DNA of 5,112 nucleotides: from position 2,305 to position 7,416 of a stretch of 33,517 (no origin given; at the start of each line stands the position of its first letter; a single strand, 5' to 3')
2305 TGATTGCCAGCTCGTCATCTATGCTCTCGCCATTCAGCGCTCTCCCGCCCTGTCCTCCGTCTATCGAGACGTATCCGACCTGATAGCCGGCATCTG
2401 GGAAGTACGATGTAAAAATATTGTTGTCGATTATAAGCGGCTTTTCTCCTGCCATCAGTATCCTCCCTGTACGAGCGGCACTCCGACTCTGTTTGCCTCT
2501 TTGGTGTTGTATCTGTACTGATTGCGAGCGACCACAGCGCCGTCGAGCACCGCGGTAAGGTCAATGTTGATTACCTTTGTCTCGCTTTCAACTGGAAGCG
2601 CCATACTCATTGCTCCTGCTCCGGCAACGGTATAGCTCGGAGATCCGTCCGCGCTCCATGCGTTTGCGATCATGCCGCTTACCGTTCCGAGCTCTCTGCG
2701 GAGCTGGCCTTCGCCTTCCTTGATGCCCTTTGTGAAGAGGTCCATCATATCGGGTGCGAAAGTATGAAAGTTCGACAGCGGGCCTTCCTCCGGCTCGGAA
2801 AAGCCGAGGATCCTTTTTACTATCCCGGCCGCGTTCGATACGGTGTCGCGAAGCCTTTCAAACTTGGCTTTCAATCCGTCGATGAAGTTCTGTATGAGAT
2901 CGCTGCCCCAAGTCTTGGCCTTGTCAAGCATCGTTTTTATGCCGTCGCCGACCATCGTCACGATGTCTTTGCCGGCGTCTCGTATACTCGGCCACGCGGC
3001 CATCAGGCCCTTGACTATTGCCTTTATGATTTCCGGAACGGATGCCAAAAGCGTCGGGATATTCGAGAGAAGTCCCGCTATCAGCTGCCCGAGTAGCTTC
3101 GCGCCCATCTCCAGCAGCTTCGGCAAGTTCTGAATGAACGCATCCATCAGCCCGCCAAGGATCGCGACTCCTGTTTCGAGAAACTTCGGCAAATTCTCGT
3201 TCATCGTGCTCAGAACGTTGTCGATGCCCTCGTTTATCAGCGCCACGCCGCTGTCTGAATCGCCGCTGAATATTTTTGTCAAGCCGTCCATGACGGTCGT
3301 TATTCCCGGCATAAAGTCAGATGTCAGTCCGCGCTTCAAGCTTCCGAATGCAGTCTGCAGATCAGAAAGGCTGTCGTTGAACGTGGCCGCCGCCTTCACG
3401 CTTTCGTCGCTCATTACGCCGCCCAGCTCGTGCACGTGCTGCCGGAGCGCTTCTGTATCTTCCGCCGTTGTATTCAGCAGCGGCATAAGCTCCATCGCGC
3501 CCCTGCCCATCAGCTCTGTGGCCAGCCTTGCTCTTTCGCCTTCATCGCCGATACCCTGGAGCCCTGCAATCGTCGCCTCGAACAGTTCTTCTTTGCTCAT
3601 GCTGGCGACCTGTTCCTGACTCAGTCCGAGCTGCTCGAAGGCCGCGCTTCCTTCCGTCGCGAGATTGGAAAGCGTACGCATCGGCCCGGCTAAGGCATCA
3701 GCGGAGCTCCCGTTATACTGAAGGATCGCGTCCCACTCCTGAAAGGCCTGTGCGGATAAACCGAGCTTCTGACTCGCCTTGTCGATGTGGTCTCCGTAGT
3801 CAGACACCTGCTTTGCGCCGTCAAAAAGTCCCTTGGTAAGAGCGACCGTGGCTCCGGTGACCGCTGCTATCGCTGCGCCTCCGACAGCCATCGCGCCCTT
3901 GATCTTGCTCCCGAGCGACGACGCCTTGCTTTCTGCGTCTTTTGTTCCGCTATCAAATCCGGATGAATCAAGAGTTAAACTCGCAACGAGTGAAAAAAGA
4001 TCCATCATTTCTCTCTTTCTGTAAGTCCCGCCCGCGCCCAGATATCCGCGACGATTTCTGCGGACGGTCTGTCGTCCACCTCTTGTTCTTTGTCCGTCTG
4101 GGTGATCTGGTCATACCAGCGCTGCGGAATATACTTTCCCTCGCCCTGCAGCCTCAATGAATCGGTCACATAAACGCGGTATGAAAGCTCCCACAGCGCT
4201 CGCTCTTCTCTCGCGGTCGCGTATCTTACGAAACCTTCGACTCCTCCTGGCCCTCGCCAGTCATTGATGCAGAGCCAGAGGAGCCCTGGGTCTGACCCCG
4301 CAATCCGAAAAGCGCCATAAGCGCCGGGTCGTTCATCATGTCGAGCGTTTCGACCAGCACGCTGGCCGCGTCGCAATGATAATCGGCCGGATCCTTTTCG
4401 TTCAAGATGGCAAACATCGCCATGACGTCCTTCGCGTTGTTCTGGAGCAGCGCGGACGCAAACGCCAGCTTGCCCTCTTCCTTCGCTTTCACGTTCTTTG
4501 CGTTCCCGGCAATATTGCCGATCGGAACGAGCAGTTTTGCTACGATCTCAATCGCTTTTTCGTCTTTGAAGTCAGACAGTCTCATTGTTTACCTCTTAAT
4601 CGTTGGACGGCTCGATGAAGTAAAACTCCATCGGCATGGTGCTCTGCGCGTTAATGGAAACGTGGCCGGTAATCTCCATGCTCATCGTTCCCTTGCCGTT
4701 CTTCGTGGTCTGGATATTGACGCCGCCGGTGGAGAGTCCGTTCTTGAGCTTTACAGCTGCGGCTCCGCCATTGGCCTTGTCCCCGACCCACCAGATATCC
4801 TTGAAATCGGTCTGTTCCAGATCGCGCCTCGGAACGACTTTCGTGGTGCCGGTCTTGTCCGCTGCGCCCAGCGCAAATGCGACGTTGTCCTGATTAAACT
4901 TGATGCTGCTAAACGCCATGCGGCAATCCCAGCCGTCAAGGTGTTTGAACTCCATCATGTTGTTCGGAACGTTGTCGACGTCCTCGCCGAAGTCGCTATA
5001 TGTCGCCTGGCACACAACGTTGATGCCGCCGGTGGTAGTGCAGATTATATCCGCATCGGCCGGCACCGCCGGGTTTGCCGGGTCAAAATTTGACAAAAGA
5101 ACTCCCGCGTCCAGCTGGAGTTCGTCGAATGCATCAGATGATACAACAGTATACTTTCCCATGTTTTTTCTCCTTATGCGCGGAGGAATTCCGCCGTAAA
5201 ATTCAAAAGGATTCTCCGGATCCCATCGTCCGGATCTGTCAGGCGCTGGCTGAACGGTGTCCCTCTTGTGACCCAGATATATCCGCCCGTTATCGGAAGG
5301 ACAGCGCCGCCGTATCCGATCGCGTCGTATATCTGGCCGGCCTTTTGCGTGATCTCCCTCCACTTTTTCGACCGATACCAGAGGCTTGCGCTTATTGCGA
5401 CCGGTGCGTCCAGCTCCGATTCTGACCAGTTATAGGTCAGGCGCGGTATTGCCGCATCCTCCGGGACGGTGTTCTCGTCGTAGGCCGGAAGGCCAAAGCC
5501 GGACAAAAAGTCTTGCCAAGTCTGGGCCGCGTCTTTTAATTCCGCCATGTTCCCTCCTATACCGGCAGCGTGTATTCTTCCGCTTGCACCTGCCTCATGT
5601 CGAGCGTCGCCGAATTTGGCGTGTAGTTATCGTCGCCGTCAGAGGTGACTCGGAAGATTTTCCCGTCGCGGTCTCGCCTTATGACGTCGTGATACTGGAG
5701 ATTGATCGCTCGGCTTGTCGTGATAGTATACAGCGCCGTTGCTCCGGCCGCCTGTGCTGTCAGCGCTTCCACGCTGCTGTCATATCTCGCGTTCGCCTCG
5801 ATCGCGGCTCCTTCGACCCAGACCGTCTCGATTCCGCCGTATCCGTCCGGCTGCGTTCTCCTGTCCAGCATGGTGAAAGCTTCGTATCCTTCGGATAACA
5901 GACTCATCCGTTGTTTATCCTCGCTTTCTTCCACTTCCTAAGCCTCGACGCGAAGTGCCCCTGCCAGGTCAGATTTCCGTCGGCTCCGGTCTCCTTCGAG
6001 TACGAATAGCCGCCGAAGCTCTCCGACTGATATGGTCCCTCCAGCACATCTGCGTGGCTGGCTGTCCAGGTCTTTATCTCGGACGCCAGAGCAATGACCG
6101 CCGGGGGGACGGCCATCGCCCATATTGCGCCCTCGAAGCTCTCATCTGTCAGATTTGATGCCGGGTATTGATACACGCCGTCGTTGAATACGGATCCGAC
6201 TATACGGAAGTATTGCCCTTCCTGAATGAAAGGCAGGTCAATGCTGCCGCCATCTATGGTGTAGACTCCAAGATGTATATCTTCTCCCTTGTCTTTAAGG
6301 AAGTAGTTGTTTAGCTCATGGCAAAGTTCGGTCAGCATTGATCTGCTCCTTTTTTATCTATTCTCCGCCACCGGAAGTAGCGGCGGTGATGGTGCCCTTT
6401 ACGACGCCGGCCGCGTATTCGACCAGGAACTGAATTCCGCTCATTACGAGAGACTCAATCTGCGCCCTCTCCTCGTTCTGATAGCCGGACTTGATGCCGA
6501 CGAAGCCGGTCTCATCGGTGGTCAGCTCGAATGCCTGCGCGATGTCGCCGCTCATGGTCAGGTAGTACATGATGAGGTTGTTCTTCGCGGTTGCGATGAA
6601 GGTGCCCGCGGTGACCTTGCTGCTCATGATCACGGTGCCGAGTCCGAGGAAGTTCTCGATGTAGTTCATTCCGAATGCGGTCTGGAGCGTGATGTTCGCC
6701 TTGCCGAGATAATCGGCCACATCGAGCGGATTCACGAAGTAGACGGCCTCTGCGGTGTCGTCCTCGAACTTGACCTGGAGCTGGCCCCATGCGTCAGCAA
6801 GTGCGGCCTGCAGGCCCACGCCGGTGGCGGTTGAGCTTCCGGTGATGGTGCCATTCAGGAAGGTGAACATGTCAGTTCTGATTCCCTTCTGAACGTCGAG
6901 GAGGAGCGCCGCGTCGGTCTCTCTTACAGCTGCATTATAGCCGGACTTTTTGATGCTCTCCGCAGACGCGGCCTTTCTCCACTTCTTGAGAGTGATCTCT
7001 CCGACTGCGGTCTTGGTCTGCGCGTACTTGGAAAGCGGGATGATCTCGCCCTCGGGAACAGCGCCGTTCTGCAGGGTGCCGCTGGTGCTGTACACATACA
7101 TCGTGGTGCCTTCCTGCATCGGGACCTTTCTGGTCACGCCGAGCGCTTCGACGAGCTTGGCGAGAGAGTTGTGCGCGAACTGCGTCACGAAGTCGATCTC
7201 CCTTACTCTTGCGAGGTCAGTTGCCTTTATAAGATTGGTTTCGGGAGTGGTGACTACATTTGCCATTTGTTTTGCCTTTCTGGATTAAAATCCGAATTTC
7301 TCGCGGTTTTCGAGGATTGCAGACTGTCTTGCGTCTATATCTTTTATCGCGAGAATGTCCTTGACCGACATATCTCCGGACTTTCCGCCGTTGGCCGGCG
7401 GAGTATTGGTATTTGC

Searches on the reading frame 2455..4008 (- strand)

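Call 11: search_protein_families(library=phrogs, max_evalue=0.001, proteins=[window:2455-4008:-])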
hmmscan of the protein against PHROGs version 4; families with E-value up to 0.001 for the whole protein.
window:2455-4008:- (517 aa): 33 families (the best 25 are shown)
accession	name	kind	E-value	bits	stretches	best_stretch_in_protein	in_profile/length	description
phrog_8125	-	tail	7.1e-26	92.3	1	30-299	59-314/578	tail length tape measure protein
phrog_8462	-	tail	1.2e-23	84.7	1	10-449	15-455/672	tail length tape measure protein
phrog_2854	-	tail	2.5e-20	73.8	1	21-318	34-316/855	tail length tape measure protein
phrog_13338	-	unknown function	1.4e-19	70.9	1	44-353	31-319/903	-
phrog_9483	-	tail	1.9e-19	70.6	1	6-246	6-250/657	tail length tape measure protein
phrog_2276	-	tail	1.7e-18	67.7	1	6-461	28-424/673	tail length tape measure protein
phrog_5493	-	tail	4.1e-17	62.8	1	253-451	803-981/1102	tail length tape measure protein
phrog_58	-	tail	5.4e-16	59.2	2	237-474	716-1022/1544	tail length tape measure protein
phrog_9388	-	unknown function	1.3e-14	54.9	1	45-271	32-258/615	-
phrog_4372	-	tail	8.8e-14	50.9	1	255-395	1138-1278/1681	tail length tape measure protein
phrog_1272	-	tail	2.7e-13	49.6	2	235-408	907-1079/1606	tail length tape measure protein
phrog_305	-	tail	6.8e-13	49.1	2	366-463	670-768/1001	tail length tape measure protein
phrog_991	-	tail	5.4e-12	45.1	1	106-411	461-737/1966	tail length tape measure protein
phrog_1204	-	tail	9.7e-12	44.6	1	16-489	599-1043/1483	tail protein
phrog_9570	-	tail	3.5e-11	43.7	1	29-376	60-328/689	tail length tape measure protein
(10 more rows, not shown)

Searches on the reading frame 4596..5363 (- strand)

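Call 11: search_protein_families(library=phrogs, max_evalue=0.001, proteins=[window:4596-5363:-])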
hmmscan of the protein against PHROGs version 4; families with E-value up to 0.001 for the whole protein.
window:4596-5363:- (255 aa): 1 family
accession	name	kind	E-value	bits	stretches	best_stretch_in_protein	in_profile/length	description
phrog_885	-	tail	4.5e-24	86.1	1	75-254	10-198/338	major tail protein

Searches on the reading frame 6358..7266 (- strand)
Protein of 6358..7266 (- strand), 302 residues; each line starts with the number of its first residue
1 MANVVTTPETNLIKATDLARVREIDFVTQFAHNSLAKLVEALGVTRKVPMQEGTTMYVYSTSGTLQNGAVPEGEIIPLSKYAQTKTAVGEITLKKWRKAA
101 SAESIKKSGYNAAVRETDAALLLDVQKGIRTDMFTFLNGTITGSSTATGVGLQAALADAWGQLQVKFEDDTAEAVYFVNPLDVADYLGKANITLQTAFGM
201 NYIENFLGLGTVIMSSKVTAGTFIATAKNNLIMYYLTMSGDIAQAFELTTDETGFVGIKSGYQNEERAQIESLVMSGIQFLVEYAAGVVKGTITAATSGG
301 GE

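Call 11: search_protein_families(library=phrogs, max_evalue=0.001, proteins=[window:6358-7266:-])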
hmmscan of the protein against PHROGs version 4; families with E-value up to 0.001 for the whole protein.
window:6358-7266:- (302 aa): 1 family
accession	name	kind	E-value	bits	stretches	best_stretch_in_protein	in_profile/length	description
phrog_544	-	head and packaging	3.5e-56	191.7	1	6-298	5-278/282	major head protein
